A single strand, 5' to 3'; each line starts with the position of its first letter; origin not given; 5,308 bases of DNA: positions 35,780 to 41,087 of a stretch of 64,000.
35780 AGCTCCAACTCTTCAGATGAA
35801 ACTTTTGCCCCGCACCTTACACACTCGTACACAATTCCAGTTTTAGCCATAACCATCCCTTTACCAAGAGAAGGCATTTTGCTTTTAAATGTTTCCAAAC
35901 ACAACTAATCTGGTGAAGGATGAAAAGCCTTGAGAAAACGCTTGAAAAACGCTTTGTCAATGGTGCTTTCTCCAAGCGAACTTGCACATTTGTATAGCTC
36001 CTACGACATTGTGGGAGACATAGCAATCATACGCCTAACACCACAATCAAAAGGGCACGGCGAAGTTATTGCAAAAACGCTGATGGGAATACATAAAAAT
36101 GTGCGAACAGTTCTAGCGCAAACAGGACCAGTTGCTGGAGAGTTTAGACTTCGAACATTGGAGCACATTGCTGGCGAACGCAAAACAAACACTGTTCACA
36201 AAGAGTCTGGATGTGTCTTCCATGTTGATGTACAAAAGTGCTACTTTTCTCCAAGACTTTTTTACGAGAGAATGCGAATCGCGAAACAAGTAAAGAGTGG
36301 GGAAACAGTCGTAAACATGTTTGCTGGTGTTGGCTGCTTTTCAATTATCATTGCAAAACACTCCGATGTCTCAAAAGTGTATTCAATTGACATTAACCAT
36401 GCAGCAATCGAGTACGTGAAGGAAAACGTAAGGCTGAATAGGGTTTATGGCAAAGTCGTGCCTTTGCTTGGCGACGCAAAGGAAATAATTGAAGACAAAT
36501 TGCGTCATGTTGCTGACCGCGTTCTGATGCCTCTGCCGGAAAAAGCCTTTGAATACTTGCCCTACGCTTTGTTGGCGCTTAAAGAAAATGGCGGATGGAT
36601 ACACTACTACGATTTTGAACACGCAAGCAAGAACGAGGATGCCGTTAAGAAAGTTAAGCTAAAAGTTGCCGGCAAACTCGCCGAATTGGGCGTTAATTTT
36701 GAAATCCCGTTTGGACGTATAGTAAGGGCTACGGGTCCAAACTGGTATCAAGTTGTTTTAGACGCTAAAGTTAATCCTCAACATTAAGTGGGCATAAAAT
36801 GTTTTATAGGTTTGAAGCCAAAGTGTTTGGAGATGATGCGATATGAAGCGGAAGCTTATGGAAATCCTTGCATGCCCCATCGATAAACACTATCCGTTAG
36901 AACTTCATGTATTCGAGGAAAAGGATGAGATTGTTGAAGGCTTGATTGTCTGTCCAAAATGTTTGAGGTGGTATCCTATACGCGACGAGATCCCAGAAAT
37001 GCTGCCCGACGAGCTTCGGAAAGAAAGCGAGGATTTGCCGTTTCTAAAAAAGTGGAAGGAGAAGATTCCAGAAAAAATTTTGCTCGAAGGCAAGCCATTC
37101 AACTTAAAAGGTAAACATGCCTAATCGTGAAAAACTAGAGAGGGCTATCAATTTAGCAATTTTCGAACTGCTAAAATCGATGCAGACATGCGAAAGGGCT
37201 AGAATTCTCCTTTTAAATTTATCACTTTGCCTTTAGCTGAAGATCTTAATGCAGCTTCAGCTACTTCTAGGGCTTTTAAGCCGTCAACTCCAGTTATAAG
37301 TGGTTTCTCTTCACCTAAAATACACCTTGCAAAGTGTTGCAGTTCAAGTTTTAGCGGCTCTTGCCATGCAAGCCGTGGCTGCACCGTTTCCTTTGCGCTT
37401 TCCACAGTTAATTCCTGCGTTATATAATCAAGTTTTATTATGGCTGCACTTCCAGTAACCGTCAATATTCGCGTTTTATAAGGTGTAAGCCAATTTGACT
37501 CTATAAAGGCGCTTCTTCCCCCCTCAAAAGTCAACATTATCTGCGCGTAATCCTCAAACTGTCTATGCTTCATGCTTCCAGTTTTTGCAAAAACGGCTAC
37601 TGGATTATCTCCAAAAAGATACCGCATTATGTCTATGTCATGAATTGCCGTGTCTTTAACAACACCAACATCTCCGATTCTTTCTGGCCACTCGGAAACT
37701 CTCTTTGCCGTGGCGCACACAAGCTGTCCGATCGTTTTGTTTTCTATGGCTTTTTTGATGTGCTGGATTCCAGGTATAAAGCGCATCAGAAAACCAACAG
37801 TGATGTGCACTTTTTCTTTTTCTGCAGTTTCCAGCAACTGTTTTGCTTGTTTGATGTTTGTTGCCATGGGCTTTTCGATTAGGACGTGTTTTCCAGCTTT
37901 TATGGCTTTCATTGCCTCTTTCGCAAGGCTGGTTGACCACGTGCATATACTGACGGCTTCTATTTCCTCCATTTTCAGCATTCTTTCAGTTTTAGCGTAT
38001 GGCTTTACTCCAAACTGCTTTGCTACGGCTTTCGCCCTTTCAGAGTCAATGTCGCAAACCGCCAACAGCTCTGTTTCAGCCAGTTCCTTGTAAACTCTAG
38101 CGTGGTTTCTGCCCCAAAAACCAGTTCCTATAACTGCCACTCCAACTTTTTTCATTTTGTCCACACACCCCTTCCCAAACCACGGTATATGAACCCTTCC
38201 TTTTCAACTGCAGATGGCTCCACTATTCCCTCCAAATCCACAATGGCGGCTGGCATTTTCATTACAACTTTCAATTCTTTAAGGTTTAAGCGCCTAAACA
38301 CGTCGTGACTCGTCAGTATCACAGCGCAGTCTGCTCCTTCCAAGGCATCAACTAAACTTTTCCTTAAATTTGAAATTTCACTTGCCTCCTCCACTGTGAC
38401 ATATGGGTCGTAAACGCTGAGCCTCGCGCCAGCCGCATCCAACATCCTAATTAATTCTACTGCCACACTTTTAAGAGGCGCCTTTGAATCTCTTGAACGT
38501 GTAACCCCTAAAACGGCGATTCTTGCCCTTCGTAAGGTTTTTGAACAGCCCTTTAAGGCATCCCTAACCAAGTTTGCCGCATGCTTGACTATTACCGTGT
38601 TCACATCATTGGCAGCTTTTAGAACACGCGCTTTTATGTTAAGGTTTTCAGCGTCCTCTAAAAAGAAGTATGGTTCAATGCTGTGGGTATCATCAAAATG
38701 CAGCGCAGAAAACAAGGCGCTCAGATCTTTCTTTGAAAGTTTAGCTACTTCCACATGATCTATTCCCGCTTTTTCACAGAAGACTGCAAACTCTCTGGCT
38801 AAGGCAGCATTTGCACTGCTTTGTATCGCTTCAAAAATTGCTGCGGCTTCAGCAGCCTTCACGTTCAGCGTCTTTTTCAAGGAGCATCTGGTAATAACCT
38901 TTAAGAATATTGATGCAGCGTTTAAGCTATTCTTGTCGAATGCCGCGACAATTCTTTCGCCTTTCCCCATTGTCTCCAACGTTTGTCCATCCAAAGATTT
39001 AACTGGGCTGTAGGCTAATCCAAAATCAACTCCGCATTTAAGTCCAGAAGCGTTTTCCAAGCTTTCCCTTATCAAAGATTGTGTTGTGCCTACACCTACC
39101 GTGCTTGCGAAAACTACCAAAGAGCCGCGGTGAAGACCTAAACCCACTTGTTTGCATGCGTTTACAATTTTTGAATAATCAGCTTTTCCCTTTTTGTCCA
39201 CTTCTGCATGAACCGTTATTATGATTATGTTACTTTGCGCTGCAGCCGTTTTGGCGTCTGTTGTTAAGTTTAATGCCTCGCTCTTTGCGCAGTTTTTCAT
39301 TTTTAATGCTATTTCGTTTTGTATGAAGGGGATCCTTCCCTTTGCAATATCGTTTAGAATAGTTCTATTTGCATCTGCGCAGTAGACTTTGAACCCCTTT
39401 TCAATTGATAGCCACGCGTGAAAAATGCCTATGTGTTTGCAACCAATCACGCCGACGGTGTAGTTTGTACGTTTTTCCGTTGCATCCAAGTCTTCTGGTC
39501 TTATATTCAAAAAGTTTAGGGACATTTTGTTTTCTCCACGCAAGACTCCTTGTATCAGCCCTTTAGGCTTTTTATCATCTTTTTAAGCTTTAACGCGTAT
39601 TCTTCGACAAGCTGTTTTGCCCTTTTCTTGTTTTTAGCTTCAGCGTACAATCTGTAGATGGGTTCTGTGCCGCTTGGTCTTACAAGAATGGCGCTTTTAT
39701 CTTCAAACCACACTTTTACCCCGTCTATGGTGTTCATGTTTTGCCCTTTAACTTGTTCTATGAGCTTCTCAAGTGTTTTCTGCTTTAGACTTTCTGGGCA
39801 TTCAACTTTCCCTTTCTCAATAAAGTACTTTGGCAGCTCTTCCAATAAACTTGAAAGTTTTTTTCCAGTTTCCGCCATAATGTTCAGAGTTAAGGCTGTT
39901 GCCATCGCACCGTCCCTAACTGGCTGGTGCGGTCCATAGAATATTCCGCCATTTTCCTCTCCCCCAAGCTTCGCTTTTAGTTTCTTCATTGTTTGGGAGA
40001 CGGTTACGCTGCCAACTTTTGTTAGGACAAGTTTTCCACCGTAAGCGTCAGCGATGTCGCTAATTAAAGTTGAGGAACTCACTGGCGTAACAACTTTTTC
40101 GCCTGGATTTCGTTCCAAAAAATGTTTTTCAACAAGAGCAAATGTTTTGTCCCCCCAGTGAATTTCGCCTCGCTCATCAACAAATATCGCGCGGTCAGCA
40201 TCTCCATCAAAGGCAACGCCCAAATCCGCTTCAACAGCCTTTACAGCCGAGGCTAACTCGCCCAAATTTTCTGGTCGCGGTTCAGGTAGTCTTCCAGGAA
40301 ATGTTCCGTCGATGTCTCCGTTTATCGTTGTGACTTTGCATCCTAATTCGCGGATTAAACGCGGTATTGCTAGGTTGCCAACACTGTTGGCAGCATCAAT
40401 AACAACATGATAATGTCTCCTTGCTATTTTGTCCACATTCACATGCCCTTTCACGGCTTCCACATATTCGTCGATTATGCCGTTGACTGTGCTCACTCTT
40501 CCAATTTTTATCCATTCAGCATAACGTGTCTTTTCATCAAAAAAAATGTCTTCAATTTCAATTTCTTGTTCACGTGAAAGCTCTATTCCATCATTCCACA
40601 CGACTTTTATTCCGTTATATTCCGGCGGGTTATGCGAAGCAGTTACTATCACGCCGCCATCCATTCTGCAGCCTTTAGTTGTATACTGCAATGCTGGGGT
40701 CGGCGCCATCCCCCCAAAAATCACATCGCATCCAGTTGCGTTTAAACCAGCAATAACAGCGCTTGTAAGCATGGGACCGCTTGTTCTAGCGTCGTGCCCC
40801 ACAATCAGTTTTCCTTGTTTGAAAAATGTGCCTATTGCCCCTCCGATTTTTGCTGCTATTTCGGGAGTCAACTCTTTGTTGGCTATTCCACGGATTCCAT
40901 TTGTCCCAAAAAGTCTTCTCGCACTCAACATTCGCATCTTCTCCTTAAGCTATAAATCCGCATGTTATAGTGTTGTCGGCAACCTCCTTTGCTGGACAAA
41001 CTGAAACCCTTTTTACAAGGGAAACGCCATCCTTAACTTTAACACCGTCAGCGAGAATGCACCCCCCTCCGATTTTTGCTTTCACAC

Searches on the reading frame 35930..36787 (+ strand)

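Call 61: search_protein_families(library=pfam, proteins=[window:35930-36787:+], max_evalue=1e-10)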
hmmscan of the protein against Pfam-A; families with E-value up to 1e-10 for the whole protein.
window:35930-36787:+ (285 aa): 2 families
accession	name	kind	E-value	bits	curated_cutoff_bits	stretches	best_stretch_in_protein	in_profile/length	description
PF02475.24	TRM5-TYW2_MTfase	-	1.3e-51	175.2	28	1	88-243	1-153/164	TRM5/TYW2 methyltransferase domain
PF25133.1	TYW2_N_2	-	1e-17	64.4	27.7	1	5-84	1-78/79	TYW2 N-terminal domain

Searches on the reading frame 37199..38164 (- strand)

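Call 61: search_protein_families(library=pfam, proteins=[window:37199-38164:-], max_evalue=1e-10)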
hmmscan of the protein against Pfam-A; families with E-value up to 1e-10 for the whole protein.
window:37199-38164:- (321 aa): 3 families
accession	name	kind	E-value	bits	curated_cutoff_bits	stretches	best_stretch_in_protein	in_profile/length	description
PF01408.29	GFO_IDH_MocA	-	2.6e-32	112.5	24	1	8-125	2-120/120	Oxidoreductase family, NAD-binding Rossmann fold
PF22725.1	GFO_IDH_MocA_C3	-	4.7e-20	72.3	27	1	133-243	1-123/124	GFO/IDH/MocA C-terminal domain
PF02894.22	GFO_IDH_MocA_C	-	7.4e-19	68.8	22.9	1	137-317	1-218/218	Oxidoreductase family, C-terminal alpha/beta domain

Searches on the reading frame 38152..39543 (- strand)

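Call 61: search_protein_families(library=pfam, proteins=[window:38152-39543:-], max_evalue=1e-10)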
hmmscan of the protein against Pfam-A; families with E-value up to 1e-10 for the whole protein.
window:38152-39543:- (463 aa): 2 families
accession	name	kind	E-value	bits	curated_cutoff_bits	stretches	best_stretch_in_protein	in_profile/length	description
PF03721.20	UDPG_MGDP_dh_N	-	8.5e-28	97.6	27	1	29-207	2-180/187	UDP-glucose/GDP-mannose dehydrogenase family, NAD binding domain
PF03720.21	UDPG_MGDP_dh_C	-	8.3e-18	65.1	30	1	343-442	1-102/103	UDP-glucose/GDP-mannose dehydrogenase family, UDP binding domain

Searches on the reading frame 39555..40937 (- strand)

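Call 61: search_protein_families(library=pfam, proteins=[window:39555-40937:-], max_evalue=1e-10)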
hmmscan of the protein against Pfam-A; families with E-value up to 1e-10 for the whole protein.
window:39555-40937:- (460 aa): 4 families
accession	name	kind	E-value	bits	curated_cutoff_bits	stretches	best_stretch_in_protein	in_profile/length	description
PF02878.22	PGM_PMM_I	-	1.9e-46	157.6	22.5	1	7-137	1-136/138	Phosphoglucomutase/phosphomannomutase, alpha/beta/alpha domain I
PF02880.22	PGM_PMM_III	-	1.3e-28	99.9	20.7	1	261-370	1-113/115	Phosphoglucomutase/phosphomannomutase, alpha/beta/alpha domain III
PF02879.22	PGM_PMM_II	-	2.4e-27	95.9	29.3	1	156-257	1-103/103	Phosphoglucomutase/phosphomannomutase, alpha/beta/alpha domain II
PF00408.26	PGM_PMM_IV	-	2.6e-11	43.8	23.1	1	378-448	4-66/68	Phosphoglucomutase/phosphomannomutase, C-terminal domain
